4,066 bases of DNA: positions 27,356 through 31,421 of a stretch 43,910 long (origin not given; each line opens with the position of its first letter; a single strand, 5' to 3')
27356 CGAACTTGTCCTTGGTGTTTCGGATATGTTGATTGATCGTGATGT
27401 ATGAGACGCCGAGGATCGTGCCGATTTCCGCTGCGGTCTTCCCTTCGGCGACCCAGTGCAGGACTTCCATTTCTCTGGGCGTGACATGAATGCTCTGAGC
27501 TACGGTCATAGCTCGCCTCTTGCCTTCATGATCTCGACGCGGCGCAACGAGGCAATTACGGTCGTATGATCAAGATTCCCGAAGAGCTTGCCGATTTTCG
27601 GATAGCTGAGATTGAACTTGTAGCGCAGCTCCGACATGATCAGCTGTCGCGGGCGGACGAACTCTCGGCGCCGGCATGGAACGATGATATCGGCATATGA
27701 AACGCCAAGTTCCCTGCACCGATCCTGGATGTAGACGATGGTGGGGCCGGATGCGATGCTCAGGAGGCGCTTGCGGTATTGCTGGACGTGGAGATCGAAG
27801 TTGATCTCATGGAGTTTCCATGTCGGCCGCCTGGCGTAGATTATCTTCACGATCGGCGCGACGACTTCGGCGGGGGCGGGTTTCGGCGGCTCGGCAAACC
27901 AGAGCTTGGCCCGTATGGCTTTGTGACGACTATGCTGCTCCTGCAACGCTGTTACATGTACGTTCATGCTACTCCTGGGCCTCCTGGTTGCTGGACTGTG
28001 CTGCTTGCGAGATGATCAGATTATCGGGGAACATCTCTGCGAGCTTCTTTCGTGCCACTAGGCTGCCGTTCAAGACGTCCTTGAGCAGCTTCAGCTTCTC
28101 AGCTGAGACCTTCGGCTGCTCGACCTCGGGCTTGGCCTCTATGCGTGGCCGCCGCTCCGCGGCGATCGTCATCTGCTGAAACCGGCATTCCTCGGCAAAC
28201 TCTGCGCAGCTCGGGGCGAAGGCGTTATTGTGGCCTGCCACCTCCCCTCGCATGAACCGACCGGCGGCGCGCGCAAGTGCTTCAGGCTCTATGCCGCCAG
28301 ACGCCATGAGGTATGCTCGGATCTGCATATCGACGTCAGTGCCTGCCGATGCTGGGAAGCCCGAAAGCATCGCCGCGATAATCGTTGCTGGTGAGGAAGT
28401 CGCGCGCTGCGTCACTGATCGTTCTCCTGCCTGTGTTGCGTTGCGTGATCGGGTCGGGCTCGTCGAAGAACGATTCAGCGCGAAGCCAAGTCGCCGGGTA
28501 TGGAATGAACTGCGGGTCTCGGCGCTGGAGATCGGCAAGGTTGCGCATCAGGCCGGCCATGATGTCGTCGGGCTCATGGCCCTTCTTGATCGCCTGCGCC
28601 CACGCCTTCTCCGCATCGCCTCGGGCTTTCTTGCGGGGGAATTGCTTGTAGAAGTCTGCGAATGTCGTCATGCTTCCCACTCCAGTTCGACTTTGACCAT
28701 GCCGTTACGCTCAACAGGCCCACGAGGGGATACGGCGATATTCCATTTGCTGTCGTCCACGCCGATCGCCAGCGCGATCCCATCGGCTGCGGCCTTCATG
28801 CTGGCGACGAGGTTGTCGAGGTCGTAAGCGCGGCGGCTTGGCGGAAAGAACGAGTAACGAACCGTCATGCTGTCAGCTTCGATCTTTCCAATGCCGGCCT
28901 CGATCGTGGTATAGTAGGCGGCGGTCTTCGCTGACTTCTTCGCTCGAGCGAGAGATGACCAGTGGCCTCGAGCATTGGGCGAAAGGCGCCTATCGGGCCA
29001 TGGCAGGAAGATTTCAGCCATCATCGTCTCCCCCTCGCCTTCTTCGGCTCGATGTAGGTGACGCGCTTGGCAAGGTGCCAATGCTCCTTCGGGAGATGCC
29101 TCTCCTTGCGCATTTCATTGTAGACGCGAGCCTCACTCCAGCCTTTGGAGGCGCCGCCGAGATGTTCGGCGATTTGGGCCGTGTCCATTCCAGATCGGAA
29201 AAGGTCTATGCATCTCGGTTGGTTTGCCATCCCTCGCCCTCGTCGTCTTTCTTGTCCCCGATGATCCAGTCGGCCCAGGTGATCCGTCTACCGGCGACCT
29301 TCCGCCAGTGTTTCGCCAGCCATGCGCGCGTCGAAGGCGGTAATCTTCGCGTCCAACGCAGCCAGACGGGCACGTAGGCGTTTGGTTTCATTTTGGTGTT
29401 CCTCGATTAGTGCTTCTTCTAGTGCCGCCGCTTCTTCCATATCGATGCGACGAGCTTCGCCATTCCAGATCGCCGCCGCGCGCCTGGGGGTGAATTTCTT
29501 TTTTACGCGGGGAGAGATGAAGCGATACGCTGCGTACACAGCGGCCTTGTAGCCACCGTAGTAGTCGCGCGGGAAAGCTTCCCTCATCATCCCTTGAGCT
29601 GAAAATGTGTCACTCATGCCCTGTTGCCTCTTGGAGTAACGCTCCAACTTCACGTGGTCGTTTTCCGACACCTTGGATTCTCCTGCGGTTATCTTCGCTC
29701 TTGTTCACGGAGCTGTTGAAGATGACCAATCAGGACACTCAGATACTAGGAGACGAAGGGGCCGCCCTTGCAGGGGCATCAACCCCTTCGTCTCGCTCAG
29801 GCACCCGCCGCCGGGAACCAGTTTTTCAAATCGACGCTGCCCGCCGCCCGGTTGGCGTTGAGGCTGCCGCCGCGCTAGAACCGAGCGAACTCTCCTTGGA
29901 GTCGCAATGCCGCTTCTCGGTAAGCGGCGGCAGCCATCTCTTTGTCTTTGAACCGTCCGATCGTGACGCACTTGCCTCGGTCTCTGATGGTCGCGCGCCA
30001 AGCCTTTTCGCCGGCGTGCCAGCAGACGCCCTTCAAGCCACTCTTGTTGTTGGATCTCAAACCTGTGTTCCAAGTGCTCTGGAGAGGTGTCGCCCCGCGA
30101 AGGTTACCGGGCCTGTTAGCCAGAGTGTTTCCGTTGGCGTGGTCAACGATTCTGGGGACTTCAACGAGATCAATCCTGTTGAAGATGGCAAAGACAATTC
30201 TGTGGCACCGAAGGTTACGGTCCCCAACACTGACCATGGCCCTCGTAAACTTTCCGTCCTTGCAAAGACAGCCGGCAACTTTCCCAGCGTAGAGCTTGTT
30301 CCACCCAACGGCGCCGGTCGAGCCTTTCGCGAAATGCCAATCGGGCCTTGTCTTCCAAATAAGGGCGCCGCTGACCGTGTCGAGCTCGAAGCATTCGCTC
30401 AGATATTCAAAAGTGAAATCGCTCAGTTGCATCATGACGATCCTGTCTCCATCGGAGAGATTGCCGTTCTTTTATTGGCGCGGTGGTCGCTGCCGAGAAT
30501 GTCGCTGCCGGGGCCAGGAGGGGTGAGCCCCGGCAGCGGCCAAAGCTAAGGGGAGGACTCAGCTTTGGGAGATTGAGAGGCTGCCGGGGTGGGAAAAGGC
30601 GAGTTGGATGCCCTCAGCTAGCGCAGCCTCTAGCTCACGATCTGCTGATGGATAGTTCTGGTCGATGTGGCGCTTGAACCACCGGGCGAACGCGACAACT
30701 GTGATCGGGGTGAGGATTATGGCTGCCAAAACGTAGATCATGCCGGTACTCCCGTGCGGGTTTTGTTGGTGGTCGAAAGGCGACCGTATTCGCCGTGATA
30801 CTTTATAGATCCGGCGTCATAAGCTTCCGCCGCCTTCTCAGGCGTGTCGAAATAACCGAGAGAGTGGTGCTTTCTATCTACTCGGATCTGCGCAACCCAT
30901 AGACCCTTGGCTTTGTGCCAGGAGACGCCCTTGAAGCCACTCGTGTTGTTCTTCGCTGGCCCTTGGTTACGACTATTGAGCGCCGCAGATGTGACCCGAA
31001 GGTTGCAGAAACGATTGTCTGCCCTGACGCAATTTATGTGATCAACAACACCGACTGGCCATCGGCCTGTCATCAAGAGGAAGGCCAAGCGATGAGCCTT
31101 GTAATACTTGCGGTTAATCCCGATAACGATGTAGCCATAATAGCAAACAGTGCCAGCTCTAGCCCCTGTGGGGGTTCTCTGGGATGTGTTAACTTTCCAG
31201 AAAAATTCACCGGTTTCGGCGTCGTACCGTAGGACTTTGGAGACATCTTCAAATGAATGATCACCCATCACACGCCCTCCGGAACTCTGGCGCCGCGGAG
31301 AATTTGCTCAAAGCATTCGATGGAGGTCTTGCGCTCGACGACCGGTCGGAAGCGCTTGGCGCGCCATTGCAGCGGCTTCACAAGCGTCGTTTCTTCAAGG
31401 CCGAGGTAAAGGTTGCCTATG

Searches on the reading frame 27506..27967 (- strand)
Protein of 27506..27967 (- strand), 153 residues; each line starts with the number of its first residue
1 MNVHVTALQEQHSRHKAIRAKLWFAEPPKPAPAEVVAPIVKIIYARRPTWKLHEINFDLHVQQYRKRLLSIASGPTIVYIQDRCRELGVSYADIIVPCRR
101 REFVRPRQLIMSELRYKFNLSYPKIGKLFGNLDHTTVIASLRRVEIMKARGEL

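Call 10: search_protein_families(library=phrogs, proteins=[window:27506-27967:-], max_evalue=0.001)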
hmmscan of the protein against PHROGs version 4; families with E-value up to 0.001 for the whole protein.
window:27506-27967:- (153 aa): 1 family
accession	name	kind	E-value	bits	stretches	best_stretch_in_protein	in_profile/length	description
phrog_27829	-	DNA, RNA and nucleotide metabolism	0.00014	22.8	1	88-137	13-61/72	DnaA-like replication initiation protein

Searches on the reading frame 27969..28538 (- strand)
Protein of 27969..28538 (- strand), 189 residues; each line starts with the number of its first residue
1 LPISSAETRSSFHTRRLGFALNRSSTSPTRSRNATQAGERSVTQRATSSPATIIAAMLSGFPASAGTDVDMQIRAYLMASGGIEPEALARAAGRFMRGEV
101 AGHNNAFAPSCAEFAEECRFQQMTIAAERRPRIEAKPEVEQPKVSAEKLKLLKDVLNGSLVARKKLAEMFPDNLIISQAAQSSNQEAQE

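Call 10: search_protein_families(library=phrogs, proteins=[window:27969-28538:-], max_evalue=0.001)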
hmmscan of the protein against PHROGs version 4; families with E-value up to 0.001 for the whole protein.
window:27969-28538:- (189 aa): 1 family
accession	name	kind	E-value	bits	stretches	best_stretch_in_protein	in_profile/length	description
phrog_18745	-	unknown function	3.1e-08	34.7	1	56-126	26-96/145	-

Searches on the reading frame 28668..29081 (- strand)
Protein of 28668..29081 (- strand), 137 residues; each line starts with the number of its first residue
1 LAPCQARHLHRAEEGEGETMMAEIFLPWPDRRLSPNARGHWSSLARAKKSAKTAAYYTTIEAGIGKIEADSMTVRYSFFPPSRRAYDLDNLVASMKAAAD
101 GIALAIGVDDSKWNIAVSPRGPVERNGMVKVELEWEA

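Call 10: search_protein_families(library=phrogs, proteins=[window:28668-29081:-], max_evalue=0.001)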
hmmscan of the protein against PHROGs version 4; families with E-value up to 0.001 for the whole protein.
window:28668-29081:- (137 aa): 3 families
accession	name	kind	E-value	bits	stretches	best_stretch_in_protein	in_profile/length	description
phrog_34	-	DNA, RNA and nucleotide metabolism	3.7e-17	63.8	1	13-134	66-192/259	RusA-like Holliday junction resolvase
phrog_1682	-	DNA, RNA and nucleotide metabolism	0.00015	22.2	1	38-110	48-116/387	RusA-like Holliday junction resolvase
phrog_1532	-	unknown function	0.00048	20.8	0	71-132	9-68/80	-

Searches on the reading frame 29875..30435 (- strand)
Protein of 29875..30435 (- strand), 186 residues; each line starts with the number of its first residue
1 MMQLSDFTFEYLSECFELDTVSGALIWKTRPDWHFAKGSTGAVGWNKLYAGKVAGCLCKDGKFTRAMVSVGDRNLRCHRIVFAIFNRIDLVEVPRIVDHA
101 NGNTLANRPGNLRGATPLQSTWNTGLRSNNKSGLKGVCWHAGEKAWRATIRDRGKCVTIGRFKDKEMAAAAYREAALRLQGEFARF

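Call 10: search_protein_families(library=phrogs, proteins=[window:29875-30435:-], max_evalue=0.001)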
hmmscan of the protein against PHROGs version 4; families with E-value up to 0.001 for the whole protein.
window:29875-30435:- (186 aa): 10 families
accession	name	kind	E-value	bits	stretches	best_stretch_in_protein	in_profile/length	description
phrog_99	-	DNA, RNA and nucleotide metabolism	1.2e-47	164.4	1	1-185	103-265/383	HNH endonuclease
phrog_4578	-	DNA, RNA and nucleotide metabolism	4.2e-25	89.1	1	94-185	29-120/130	HNH endonuclease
phrog_3593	-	DNA, RNA and nucleotide metabolism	8.2e-17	62.6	1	67-181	85-198/210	HNH endonuclease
phrog_374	-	DNA, RNA and nucleotide metabolism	2.9e-11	43.9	1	98-184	327-411/617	HNH endonuclease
phrog_953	-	DNA, RNA and nucleotide metabolism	2.6e-08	34.6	1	127-179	308-361/420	HNH endonuclease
phrog_36769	-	unknown function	7.4e-07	29.8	1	77-174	244-342/367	-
phrog_13470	-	DNA, RNA and nucleotide metabolism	3.5e-06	28.2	1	120-176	83-138/152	HNH endonuclease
phrog_24751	-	DNA, RNA and nucleotide metabolism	6.6e-05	24.1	1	128-176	5-52/65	HNH endonuclease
phrog_59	-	DNA, RNA and nucleotide metabolism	8e-05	23.2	1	69-128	180-242/423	HNH endonuclease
phrog_959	-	DNA, RNA and nucleotide metabolism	0.00033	21.4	1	66-149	45-129/138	HNH endonuclease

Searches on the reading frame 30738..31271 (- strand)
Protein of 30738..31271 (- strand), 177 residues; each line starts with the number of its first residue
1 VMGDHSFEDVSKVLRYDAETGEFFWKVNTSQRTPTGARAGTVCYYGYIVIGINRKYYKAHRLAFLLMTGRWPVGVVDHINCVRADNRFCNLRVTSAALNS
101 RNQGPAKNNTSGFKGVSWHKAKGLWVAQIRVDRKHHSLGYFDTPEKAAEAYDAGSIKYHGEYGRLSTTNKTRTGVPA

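Call 6: search_protein_families(library=pfam, proteins=[window:30738-31271:-], max_evalue=0.01)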
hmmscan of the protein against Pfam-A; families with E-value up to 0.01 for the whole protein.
window:30738-31271:- (177 aa): 2 families
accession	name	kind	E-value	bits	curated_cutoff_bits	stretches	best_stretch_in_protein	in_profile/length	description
PF13392.12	HNH_3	-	6.3e-13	48.6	24.8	1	57-100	1-45/46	HNH endonuclease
PF00847.26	AP2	-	5.4e-11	43.1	33.3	1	111-158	1-51/54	AP2 domain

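Call 7: search_protein_families(library=phrogs, proteins=[window:30738-31271:-], max_evalue=0.01)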
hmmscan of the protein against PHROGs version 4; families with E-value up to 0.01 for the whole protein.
window:30738-31271:- (177 aa): 15 families
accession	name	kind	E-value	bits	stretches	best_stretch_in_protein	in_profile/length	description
phrog_99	-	DNA, RNA and nucleotide metabolism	6.9e-69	234.3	1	5-169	109-270/383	HNH endonuclease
phrog_4578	-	DNA, RNA and nucleotide metabolism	2.6e-28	99.5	1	68-168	23-124/130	HNH endonuclease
phrog_3593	-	DNA, RNA and nucleotide metabolism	2.9e-21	77.1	1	40-158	76-196/210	HNH endonuclease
phrog_374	-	DNA, RNA and nucleotide metabolism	2.3e-16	60.8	1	90-165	339-413/617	HNH endonuclease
phrog_953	-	DNA, RNA and nucleotide metabolism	2.8e-12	47.7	1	97-153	299-356/420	HNH endonuclease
phrog_36769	-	unknown function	5.1e-09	36.9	1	53-152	236-341/367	-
phrog_13470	-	DNA, RNA and nucleotide metabolism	2e-08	35.5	1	101-160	85-144/152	HNH endonuclease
phrog_59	-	DNA, RNA and nucleotide metabolism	7.9e-08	33.1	1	44-101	173-233/423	HNH endonuclease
phrog_35306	-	unknown function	3.3e-07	31.5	1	105-150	23-68/90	-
phrog_826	-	DNA, RNA and nucleotide metabolism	1.3e-06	29.2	1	46-104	96-159/281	HNH endonuclease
phrog_33760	-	DNA, RNA and nucleotide metabolism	0.00013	22.9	1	114-150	2-38/58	HNH endonuclease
phrog_959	-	DNA, RNA and nucleotide metabolism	0.00024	21.9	1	44-103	41-106/138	HNH endonuclease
phrog_1872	-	DNA, RNA and nucleotide metabolism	0.00086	20.3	1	42-78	47-84/166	endonuclease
phrog_24751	-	DNA, RNA and nucleotide metabolism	0.00094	20.4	1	110-158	8-56/65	HNH endonuclease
phrog_10730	-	DNA, RNA and nucleotide metabolism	0.0033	18.1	1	54-133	90-173/234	HNH endonuclease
